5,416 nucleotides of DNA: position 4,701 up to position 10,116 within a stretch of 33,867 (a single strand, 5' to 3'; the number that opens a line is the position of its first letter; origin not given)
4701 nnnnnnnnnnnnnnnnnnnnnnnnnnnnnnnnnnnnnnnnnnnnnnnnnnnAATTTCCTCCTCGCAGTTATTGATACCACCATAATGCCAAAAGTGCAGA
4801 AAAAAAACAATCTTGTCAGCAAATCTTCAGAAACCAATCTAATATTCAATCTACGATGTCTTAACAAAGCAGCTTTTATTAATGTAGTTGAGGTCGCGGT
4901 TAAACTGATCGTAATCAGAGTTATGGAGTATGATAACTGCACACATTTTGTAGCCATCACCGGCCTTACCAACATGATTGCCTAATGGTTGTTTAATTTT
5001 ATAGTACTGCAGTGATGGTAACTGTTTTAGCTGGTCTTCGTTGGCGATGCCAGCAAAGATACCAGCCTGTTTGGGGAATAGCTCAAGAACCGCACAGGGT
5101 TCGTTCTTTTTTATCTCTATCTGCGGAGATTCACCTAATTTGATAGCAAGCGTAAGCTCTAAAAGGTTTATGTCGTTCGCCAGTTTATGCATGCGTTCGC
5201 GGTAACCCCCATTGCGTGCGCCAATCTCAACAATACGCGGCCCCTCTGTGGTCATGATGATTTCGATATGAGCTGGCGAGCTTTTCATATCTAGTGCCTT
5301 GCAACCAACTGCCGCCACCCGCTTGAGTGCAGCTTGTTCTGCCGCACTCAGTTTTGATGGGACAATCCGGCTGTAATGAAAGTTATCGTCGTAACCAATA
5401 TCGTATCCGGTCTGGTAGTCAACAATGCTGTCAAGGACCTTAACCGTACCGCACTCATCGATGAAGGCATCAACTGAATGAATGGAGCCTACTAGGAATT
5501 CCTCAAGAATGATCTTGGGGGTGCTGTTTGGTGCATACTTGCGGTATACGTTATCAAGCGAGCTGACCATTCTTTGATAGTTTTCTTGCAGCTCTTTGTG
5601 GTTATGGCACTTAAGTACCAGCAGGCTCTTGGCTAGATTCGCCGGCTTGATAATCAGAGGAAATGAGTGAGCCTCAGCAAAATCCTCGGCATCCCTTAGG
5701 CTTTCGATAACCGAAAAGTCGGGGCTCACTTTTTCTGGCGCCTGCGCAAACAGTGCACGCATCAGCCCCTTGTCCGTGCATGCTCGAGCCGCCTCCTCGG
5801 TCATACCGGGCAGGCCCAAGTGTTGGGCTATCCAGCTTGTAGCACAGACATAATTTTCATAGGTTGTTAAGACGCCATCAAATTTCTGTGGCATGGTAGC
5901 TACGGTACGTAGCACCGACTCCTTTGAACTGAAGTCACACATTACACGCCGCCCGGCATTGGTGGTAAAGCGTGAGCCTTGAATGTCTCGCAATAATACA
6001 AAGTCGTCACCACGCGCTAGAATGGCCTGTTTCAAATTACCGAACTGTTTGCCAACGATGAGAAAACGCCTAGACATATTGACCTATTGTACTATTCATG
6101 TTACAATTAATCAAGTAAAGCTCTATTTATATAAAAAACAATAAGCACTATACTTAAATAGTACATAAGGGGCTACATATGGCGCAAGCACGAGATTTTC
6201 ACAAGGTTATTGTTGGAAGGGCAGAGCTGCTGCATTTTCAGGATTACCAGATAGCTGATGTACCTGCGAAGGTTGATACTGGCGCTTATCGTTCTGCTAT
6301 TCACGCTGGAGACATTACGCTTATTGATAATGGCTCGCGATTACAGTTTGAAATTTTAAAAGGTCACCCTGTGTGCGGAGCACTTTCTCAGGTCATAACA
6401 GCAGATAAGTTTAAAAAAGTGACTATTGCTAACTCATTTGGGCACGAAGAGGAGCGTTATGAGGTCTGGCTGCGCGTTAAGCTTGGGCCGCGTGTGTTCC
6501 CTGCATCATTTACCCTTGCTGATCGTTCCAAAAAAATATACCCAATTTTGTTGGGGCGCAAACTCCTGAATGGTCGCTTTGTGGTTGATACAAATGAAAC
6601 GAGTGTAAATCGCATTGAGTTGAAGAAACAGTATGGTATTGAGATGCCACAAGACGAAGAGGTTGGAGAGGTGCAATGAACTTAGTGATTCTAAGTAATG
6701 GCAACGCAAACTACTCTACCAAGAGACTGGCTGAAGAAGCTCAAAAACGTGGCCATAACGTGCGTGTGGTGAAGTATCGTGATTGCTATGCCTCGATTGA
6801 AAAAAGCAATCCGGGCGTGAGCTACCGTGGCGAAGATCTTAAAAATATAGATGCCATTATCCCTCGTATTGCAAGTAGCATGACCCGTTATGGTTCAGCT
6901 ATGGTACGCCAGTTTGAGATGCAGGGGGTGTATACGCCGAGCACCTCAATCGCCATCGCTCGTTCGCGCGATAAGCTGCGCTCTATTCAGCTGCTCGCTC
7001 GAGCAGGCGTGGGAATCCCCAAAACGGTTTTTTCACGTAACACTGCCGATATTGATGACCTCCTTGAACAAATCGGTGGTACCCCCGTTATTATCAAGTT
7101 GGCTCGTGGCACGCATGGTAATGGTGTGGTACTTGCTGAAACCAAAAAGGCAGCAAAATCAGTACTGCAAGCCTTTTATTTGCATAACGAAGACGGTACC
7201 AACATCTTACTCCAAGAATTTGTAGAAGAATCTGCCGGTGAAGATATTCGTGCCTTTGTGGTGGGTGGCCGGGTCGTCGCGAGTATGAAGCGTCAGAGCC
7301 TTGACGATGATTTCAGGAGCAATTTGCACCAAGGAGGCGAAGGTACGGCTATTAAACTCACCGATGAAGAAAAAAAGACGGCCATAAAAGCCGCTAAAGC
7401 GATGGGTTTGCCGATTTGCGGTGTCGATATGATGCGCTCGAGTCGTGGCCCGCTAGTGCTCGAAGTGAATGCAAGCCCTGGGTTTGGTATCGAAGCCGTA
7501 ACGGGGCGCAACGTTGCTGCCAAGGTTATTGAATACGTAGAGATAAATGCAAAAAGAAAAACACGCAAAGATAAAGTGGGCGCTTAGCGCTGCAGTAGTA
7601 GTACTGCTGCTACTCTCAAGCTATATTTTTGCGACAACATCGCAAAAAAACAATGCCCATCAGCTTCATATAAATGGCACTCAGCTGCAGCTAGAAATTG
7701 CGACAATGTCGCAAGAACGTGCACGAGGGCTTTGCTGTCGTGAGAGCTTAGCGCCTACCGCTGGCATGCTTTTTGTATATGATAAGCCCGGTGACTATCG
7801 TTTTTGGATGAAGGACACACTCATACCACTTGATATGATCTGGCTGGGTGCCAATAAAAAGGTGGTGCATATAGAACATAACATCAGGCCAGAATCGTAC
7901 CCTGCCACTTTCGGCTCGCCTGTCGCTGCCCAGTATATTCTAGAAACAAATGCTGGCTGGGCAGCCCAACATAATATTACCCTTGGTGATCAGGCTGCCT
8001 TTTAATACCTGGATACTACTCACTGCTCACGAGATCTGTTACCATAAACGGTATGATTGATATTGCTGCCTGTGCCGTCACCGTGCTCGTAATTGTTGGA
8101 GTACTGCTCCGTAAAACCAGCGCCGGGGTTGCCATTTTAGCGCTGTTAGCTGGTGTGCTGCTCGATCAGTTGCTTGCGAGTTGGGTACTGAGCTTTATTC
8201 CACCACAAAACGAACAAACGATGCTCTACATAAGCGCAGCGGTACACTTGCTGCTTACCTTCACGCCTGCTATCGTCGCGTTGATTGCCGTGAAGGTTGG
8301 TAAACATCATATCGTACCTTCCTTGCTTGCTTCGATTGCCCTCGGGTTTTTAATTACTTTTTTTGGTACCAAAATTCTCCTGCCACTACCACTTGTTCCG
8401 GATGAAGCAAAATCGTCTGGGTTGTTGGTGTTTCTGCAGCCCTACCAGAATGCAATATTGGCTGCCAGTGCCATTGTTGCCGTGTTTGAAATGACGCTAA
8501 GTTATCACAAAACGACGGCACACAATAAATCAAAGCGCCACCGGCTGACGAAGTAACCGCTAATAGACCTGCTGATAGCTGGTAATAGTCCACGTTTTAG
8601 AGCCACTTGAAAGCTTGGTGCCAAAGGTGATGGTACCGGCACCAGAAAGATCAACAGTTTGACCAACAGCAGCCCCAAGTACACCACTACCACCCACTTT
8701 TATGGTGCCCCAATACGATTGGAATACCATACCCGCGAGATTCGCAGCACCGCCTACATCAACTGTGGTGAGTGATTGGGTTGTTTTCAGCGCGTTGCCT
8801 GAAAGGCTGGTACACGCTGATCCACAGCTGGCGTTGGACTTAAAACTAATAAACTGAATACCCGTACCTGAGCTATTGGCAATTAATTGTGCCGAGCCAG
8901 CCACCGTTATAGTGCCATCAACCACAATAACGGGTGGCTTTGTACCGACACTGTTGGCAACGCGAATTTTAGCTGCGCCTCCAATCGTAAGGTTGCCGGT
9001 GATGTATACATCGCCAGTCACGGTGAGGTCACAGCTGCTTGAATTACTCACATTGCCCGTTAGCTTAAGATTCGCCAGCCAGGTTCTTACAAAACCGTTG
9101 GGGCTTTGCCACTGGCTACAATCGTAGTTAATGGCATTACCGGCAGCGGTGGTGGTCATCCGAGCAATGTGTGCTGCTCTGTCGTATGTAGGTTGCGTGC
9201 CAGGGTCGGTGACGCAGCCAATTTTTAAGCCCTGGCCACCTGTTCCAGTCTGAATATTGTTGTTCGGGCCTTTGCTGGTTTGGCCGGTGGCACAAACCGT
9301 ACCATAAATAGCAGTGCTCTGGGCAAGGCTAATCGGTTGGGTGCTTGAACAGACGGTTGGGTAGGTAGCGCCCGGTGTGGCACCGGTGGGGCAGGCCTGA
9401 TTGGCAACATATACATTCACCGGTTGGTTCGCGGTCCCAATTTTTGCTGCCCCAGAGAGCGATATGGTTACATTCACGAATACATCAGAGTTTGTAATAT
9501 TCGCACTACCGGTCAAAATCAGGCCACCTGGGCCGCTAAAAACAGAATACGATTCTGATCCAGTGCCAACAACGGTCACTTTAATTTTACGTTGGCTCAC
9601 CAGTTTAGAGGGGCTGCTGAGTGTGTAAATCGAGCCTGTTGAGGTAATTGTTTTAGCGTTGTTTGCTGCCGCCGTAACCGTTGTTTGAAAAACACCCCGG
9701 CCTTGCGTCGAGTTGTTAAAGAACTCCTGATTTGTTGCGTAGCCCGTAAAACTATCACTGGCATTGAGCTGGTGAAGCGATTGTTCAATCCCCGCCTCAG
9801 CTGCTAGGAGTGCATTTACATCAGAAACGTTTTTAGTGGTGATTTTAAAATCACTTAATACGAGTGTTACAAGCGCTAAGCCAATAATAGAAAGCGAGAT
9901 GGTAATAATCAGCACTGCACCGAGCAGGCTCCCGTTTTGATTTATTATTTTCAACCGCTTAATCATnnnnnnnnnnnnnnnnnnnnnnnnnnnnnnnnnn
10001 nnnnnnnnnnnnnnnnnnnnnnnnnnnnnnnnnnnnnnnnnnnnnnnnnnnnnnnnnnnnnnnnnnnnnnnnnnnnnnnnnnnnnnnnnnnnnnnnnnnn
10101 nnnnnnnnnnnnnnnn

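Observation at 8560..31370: Two type IV pilus loci bracket almost the whole DNA-uptake and recombination gene set: a candidate DNA-acquisition super-locus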

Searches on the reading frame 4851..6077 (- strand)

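Call 7: search_protein_families(library=pfam, proteins=[window:4851-6077:-], max_evalue=0.01)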
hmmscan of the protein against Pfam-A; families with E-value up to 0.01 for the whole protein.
window:4851-6077:- (408 aa): 5 families
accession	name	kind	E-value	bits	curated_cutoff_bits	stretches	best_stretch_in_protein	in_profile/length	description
PF13535.11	ATP-grasp_4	-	6.7e-18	65.3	27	1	138-290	2-154/160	ATP-grasp domain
PF07478.18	Dala_Dala_lig_C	-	1.4e-06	28.4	24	1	131-280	29-166/204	D-ala D-ala ligase C-terminus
PF01071.24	GARS_A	-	8e-06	26.3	27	1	102-222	2-115/194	Phosphoribosylglycinamide synthetase, ATP-grasp (A) domain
PF18130.6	ATPgrasp_N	-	5.8e-05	24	27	1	58-91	49-81/81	ATP-grasp N-terminal domain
PF18603.7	LAL_C2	-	0.008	16.9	29.4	0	333-394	3-64/78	L-amino acid ligase C-terminal domain 2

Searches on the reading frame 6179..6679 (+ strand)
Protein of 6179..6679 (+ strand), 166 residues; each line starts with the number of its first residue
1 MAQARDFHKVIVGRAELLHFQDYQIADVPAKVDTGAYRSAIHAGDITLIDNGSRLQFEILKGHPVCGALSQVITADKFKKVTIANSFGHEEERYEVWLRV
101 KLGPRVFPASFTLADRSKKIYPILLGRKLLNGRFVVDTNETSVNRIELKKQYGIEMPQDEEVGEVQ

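Call 7: search_protein_families(library=pfam, proteins=[window:6179-6679:+], max_evalue=0.01)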
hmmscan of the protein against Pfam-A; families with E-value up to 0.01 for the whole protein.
window:6179-6679:+ (166 aa): 1 family
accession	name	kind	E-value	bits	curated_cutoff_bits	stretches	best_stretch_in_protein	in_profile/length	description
PF05618.17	Zn_protease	-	2.4e-16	60.3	27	1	11-143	1-134/138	Putative ATP-dependent zinc protease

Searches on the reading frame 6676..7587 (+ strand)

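Call 7: search_protein_families(library=pfam, proteins=[window:6676-7587:+], max_evalue=0.01)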
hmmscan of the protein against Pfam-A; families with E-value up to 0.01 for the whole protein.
window:6676-7587:+ (303 aa): 6 families
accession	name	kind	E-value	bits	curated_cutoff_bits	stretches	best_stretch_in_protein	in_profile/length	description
PF08443.16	RimK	-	2.7e-59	200.4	21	1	98-288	2-188/188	RimK-like ATP-grasp domain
PF18030.7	Rimk_N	-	5.9e-34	116.7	26.4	1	1-94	1-94/94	RimK PreATP-grasp domain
PF02955.21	GSH-S_ATP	-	3.2e-18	66.2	23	1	114-274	12-169/175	Prokaryotic glutathione synthetase, ATP-grasp domain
PF14397.11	ATPgrasp_ST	-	2.1e-10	40.7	31.4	2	98-227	20-177/278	Sugar-transfer associated ATP-grasp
PF02655.19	ATP-grasp_3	-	3.4e-09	37.4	23.2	1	99-266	3-155/160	ATP-grasp domain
PF14243.11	R2K_3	-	0.0008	20.1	26.3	1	133-266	44-150/169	ATP-grasp domain, R2K clade family 3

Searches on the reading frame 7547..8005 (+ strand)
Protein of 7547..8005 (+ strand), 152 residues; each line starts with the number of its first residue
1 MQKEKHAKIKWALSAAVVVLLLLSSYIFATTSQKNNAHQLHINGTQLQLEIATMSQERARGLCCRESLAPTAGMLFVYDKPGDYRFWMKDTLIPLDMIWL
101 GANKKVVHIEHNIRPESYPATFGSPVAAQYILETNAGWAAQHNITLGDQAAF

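Call 7: search_protein_families(library=pfam, proteins=[window:7547-8005:+], max_evalue=0.01)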
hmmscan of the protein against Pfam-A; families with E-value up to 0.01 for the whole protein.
window:7547-8005:+ (152 aa): 1 family
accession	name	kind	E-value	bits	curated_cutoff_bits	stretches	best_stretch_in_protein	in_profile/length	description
PF02643.20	DUF192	-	3.9e-31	107.5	27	1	48-149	2-93/96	Uncharacterized ACR, COG1430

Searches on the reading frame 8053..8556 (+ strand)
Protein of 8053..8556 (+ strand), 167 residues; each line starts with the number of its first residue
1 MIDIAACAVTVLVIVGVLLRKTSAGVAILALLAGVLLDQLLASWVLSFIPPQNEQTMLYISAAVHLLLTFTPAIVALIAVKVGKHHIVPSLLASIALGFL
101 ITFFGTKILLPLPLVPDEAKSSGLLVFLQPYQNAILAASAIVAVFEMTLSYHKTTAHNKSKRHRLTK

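Call 8: search_protein_families(library=pfam, proteins=[window:8053-8556:+], max_evalue=0.01)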
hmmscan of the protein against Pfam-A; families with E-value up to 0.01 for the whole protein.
window:8053-8556:+ (167 aa): 0 families

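Call 15: search_protein_families(library=pfam, proteins=[window:8053-8556:+], max_evalue=10)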
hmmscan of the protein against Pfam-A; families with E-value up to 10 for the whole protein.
window:8053-8556:+ (167 aa): 5 families
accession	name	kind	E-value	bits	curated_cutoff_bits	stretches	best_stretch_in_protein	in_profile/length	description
PF20154.4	LNT_N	-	2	9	27.1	1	4-96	14-106/159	Apolipoprotein N-acyltransferase N-terminal domain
PF17461.7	DUF5423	-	2.5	7.3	25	1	2-100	21-126/348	Family of unknown function (DUF5423)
PF11833.13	CPP1-like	-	4.3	7.4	28.4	1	23-68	143-191/196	Protein CHAPERONE-LIKE PROTEIN OF POR1-like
PF22485.1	DUF6987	-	9.4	6.4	26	1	56-105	148-197/200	Domain of unknown function (DUF6987)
PF09843.14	DUF2070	-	9.6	4.8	30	0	8-106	21-119/561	Predicted membrane protein (DUF2070)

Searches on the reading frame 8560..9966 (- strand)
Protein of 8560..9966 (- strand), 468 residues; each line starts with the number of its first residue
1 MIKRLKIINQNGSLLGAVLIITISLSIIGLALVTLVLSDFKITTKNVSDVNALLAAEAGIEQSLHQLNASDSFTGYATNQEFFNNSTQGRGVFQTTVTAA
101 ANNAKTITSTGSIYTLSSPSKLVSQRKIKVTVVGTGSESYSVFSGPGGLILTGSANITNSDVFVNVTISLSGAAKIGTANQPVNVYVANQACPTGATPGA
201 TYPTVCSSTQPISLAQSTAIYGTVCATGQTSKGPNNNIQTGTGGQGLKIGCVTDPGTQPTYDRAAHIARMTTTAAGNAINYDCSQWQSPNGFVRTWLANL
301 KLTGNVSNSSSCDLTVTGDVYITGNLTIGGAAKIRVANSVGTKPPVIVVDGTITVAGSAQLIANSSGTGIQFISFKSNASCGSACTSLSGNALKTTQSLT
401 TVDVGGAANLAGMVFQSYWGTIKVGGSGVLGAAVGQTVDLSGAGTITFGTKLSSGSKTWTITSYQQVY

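Call 4: search_protein_families(library=pfam, proteins=[window:8560-9966:-], max_evalue=0.01)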
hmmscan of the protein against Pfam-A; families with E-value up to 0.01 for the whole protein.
window:8560-9966:- (468 aa): 2 families
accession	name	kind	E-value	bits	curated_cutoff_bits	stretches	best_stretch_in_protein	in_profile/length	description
PF14341.11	PilX_N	-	0.0043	17.5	25.5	1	17-61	8-51/51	PilX N-terminal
PF23981.1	DUF7305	-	0.0063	16.9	27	1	287-452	16-182/185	Domain of unknown function (DUF7305)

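Call 35: search_protein_families(library=ncbifam, proteins=[window:8560-9966:-], max_evalue=0.1)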
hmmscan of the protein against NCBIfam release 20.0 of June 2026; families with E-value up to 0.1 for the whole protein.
window:8560-9966:- (468 aa): 0 families
